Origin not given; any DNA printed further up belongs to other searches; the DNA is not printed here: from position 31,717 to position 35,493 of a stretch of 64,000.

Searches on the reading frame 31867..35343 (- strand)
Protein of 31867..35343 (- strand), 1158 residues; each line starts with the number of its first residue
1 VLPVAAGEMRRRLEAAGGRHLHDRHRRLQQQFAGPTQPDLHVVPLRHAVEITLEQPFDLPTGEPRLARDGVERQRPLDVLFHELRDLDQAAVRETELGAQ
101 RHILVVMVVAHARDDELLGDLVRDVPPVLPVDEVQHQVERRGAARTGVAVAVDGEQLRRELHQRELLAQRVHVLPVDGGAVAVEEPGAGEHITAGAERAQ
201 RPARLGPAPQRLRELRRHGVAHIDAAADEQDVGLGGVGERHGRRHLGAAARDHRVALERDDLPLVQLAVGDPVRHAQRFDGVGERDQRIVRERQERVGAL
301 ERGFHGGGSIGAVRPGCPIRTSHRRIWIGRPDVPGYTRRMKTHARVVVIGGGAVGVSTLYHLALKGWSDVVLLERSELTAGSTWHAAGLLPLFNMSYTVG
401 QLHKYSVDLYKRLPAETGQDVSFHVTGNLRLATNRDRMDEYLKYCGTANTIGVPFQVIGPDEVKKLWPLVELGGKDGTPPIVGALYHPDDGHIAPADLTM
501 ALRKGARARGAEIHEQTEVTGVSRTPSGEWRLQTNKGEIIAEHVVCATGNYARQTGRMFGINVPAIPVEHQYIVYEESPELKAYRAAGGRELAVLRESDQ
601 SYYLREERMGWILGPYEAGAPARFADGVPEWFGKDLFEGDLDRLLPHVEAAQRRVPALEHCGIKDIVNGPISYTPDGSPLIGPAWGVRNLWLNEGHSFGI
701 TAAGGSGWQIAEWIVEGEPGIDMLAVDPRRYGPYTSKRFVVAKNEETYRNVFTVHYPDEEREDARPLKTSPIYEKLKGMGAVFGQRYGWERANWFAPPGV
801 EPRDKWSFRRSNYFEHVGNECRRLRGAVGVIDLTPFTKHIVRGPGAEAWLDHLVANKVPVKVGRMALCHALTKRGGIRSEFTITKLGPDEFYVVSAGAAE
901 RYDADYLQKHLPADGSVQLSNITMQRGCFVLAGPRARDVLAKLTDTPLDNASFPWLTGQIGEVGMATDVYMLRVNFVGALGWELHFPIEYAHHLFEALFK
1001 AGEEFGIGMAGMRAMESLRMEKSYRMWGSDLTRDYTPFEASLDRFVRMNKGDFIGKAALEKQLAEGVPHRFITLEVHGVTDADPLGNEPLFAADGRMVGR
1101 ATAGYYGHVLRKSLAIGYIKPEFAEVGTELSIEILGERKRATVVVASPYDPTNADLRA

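Call 48: search_protein_families(library=pfam, proteins=[window:31867-35343:-], max_evalue=0.00001)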
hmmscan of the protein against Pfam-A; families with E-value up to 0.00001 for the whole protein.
window:31867-35343:- (1158 aa): 5 families
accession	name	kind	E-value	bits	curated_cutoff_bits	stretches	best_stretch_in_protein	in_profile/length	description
PF01571.26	GCV_T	-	7.6e-68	228.9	25.6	1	773-1044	2-254/255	Aminomethyltransferase folate-binding domain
PF01266.30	DAO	-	1.5e-67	229.1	27.9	1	345-713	1-353/353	FAD dependent oxidoreductase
PF08669.17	GCV_T_C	-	4.5e-17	62.2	25.9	1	1070-1150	2-80/80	Glycine cleavage T-protein C-terminal barrel domain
PF16350.10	FAO_M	-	5.8e-17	62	27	1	716-770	1-56/56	FAD dependent oxidoreductase central domain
PF13738.12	Pyr_redox_3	-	1.1e-08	35.2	30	0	502-554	87-138/305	Pyridine nucleotide-disulphide oxidoreductase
